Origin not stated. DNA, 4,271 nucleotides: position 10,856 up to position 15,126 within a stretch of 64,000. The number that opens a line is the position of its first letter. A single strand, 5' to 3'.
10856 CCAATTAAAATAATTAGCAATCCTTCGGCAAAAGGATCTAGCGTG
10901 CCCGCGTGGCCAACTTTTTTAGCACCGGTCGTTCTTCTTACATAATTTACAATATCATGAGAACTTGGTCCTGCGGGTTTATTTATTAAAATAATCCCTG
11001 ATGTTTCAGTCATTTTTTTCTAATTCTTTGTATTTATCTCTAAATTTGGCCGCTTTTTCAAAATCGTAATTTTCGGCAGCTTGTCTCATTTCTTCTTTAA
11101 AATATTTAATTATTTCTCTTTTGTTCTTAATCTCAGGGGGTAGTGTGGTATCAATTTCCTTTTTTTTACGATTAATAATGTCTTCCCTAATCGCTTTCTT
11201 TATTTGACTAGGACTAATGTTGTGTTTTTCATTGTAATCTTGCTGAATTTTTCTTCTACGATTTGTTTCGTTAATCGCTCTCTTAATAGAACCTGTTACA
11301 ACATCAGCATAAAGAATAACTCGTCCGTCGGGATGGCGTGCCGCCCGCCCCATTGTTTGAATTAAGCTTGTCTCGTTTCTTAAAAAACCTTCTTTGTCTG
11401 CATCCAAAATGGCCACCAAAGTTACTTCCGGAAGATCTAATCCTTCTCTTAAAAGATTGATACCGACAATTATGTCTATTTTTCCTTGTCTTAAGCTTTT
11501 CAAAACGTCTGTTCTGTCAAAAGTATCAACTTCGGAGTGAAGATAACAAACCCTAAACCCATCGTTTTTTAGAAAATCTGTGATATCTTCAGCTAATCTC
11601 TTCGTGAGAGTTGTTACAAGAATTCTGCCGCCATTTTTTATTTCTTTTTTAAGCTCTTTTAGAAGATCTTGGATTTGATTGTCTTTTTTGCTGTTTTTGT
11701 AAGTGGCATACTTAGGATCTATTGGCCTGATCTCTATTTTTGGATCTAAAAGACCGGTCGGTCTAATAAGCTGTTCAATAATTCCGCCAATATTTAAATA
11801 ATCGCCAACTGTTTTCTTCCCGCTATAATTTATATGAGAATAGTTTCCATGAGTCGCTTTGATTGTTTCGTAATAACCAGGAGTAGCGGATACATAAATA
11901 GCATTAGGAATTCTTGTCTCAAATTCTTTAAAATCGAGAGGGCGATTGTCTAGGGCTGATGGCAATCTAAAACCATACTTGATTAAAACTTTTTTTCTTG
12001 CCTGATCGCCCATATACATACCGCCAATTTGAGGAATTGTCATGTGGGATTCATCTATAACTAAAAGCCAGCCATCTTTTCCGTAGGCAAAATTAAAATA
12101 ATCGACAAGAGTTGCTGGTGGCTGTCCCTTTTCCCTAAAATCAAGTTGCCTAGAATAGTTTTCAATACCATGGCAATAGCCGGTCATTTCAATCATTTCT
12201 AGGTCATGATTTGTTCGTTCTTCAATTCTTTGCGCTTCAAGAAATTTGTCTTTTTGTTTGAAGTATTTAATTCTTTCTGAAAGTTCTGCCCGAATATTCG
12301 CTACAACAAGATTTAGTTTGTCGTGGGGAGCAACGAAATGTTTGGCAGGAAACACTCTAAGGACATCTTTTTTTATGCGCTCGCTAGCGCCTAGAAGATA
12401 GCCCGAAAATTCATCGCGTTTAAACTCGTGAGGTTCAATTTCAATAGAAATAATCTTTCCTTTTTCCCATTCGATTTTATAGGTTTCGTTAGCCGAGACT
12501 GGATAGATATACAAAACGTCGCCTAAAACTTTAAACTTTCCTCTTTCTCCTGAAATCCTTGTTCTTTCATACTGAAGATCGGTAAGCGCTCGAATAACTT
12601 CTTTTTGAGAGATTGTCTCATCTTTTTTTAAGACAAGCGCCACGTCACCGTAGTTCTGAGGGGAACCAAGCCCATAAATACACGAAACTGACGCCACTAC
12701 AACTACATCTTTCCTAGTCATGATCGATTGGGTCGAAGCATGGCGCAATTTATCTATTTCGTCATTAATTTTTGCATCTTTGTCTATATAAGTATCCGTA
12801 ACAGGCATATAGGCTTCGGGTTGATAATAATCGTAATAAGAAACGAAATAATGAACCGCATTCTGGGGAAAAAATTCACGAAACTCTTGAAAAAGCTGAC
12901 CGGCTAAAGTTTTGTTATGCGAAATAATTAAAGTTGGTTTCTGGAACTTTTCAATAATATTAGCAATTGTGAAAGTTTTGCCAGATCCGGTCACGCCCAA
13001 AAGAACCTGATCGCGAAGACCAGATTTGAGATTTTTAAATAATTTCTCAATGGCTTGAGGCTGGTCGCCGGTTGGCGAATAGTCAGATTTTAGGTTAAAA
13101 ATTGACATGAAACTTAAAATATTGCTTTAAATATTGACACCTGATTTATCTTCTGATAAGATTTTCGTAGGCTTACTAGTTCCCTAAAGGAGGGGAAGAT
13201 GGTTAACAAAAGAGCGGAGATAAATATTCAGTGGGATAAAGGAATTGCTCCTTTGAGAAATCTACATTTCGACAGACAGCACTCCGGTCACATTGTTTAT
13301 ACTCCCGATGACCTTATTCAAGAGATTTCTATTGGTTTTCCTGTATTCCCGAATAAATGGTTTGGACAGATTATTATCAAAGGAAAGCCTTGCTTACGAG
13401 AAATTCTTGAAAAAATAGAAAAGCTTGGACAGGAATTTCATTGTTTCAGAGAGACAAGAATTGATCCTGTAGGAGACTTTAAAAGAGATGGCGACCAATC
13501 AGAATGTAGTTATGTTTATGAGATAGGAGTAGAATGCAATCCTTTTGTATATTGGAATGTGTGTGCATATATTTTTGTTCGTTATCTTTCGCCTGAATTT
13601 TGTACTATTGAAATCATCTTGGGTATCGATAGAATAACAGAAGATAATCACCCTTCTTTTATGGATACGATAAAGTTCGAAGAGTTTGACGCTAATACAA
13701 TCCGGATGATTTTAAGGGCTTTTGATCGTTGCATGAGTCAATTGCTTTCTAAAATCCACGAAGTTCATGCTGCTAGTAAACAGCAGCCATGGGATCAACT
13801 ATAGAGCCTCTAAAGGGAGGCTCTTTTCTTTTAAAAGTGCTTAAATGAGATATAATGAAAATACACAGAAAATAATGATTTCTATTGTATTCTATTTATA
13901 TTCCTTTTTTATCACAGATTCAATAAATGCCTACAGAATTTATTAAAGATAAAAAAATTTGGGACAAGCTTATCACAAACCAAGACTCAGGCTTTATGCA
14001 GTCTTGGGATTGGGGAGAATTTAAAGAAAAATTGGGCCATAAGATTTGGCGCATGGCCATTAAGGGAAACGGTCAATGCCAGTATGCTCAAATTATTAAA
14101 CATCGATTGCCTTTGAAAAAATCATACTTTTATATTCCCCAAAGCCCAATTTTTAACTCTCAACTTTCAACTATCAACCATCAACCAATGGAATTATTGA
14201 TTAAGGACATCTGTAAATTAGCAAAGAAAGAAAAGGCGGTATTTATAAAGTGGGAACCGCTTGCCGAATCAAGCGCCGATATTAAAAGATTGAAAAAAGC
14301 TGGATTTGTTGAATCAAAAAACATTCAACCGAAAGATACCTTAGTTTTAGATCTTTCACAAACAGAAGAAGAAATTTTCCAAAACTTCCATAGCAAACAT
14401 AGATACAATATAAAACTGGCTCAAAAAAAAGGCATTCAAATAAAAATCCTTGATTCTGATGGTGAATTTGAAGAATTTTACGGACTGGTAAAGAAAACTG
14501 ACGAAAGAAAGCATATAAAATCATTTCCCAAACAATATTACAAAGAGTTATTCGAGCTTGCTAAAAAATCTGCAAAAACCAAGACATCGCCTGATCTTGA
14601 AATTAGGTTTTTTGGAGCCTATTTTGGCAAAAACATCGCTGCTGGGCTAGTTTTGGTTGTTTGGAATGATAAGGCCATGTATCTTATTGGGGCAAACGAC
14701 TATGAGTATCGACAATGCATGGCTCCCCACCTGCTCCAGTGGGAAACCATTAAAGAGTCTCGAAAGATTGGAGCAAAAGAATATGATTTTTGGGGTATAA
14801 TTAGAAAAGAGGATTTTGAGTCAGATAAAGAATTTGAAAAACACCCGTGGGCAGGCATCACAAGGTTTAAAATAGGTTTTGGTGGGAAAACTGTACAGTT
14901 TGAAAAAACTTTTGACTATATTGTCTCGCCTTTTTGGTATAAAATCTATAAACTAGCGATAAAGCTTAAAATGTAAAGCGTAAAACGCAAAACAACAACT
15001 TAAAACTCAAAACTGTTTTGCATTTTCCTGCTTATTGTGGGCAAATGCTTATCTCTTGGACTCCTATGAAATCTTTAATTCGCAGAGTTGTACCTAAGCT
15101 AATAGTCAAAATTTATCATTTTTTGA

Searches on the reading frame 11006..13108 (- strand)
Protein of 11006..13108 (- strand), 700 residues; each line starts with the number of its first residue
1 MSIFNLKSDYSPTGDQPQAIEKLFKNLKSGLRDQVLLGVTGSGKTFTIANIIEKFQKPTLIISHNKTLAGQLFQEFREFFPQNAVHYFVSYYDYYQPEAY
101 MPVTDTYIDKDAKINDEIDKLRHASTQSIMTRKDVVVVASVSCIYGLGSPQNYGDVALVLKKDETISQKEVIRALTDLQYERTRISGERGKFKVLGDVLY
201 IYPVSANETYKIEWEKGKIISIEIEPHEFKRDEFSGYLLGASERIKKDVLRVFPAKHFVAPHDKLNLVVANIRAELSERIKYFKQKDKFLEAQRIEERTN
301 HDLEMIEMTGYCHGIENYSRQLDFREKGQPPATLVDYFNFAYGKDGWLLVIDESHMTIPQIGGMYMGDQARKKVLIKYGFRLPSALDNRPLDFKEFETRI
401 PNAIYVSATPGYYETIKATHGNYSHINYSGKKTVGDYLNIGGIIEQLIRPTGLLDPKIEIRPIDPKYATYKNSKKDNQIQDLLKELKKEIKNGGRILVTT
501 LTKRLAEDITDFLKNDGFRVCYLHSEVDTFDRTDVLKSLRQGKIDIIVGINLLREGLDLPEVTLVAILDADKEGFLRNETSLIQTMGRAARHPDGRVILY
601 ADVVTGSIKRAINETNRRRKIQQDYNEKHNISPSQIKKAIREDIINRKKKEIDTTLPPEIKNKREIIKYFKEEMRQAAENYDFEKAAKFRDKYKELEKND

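Call 44: search_protein_families(library=pfam, proteins=[window:11006-13108:-], max_evalue=0.00001)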
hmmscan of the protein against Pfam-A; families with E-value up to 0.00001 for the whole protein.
window:11006-13108:- (700 aa): 5 families
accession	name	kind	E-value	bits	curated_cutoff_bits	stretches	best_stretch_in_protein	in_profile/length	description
PF00271.37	Helicase_C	-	1.3e-21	77.3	23.5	1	480-592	4-109/110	Helicase conserved C-terminal domain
PF12344.14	UvrB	-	1.6e-20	73.1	27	1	599-641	1-43/43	Ultra-violet resistance protein B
PF17757.6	UvrB_inter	-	1.4e-12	47.9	22.9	1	158-223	1-67/91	UvrB interaction domain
PF04851.21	ResIII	-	2.1e-11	44.5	22.5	1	12-84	4-81/164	Type III restriction enzyme, res subunit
PF00270.35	DEAD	-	1.3e-08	35.2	26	0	15-83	3-72/167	DEAD/DEAH box helicase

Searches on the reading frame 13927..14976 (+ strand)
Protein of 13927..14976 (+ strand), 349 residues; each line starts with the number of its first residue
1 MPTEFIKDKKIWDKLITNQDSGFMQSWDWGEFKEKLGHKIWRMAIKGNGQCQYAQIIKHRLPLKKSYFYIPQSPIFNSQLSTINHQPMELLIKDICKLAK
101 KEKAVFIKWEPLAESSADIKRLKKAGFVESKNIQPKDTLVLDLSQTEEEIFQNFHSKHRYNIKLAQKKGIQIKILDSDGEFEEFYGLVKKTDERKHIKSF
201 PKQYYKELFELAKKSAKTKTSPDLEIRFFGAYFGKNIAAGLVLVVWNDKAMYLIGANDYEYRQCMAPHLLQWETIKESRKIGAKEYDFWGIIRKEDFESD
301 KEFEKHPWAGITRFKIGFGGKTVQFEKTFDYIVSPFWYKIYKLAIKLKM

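Call 66: search_protein_families(library=pfam, proteins=[window:13927-14976:+], max_evalue=0.0001)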
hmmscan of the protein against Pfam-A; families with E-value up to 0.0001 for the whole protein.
window:13927-14976:+ (349 aa): 2 families
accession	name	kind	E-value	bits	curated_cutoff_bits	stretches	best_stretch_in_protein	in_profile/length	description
PF02388.22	FemAB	-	9.5e-46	156.9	24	3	237-344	307-404/406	FemAB family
PF13480.13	Acetyltransf_6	-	4.4e-13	50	22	1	157-290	6-136/143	Acetyltransferase (GNAT) domain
